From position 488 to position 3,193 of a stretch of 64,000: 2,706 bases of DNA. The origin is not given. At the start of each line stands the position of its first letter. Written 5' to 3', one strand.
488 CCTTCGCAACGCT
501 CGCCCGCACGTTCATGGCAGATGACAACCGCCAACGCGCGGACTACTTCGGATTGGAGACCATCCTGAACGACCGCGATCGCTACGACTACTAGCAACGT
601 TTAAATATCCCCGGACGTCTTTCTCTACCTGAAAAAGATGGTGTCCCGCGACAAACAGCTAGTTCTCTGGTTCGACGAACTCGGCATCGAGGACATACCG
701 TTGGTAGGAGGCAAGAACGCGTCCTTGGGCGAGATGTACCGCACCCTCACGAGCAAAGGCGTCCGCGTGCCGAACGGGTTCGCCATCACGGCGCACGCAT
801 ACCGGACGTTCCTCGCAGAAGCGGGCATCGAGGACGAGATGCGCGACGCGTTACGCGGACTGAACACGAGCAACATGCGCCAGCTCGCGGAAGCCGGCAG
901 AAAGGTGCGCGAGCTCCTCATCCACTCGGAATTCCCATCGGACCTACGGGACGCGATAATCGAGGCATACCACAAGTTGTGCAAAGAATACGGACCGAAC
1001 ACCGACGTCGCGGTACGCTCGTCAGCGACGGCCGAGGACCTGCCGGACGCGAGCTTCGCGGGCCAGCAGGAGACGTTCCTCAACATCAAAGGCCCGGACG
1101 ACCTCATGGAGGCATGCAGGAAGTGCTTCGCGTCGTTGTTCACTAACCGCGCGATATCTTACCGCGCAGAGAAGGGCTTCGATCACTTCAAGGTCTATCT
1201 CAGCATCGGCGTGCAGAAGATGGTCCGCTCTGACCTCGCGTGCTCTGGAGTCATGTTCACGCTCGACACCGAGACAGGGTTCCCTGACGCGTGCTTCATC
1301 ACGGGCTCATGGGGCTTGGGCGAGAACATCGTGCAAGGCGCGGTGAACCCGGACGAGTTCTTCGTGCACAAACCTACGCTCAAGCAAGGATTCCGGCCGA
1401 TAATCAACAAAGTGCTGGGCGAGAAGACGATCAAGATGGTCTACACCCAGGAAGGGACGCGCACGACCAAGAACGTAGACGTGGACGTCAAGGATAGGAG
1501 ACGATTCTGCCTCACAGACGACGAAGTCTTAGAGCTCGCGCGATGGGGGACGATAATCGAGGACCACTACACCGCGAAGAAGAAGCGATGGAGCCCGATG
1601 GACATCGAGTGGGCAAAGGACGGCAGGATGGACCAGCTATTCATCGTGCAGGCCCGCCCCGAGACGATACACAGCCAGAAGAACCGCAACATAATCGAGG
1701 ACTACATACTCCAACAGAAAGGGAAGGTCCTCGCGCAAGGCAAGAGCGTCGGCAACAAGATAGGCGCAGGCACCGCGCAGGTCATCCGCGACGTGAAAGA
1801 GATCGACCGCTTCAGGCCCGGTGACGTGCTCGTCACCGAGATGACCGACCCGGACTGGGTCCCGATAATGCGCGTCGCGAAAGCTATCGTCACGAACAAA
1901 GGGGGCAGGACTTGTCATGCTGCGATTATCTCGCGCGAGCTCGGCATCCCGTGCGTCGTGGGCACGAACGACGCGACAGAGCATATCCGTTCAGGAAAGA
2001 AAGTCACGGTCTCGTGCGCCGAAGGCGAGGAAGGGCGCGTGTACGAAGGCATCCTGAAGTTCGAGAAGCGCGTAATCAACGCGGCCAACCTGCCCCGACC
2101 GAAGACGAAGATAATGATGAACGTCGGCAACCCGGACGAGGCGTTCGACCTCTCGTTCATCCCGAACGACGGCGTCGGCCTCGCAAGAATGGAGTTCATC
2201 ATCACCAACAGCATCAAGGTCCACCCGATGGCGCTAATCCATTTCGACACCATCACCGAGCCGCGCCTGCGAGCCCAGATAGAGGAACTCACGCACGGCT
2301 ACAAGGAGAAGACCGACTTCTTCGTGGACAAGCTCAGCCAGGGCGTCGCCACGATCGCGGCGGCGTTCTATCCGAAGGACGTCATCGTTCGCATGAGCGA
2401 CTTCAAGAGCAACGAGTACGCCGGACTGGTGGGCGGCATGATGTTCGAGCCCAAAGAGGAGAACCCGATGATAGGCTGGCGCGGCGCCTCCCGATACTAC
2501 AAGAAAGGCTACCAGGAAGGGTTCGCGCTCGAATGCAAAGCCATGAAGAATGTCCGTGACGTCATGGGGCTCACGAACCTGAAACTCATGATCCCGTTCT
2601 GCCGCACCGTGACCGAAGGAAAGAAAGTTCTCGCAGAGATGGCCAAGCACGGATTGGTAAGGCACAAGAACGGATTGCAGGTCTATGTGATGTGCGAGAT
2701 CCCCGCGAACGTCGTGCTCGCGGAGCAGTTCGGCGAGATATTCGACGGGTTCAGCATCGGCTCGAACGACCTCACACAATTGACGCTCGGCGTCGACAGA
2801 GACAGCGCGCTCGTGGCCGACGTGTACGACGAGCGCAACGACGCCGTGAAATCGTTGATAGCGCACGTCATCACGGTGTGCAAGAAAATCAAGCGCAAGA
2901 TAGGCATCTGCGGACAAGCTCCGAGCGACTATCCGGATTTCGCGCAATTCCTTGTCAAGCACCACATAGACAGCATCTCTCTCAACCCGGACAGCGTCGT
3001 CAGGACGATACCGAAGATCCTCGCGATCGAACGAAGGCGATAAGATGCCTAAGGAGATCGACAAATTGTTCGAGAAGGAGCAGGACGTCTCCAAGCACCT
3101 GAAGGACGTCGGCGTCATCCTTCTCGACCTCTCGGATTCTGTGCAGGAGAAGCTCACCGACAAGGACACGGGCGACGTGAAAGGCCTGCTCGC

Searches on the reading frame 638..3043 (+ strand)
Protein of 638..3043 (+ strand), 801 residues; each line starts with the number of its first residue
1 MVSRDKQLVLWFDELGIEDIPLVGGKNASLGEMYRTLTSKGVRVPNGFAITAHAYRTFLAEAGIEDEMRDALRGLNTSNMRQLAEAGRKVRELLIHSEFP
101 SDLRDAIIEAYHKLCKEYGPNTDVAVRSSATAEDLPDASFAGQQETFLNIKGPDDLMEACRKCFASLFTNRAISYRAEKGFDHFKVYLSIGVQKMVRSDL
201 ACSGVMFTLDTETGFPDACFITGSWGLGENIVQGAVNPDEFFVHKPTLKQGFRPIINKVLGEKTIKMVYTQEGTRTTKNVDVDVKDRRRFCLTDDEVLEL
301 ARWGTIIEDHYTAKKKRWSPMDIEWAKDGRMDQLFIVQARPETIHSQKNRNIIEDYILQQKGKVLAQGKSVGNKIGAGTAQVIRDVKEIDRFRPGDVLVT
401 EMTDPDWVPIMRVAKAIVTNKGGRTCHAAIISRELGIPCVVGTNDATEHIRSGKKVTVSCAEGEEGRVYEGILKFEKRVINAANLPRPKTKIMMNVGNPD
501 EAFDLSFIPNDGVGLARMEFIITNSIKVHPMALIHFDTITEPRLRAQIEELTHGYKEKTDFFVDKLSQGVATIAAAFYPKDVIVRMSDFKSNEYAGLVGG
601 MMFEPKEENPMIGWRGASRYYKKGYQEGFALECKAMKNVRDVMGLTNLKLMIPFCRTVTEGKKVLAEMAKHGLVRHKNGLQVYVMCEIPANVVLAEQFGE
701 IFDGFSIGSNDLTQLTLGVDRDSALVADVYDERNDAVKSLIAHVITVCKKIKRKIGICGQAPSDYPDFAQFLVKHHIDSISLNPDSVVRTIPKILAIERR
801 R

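Call 61: find_encoding_contigs(protein=window:638-3043:+, flank=10000, max_places=3)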
Protein window:638-3043:+ (801 aa): no gene with exactly this product is on record in the collection.
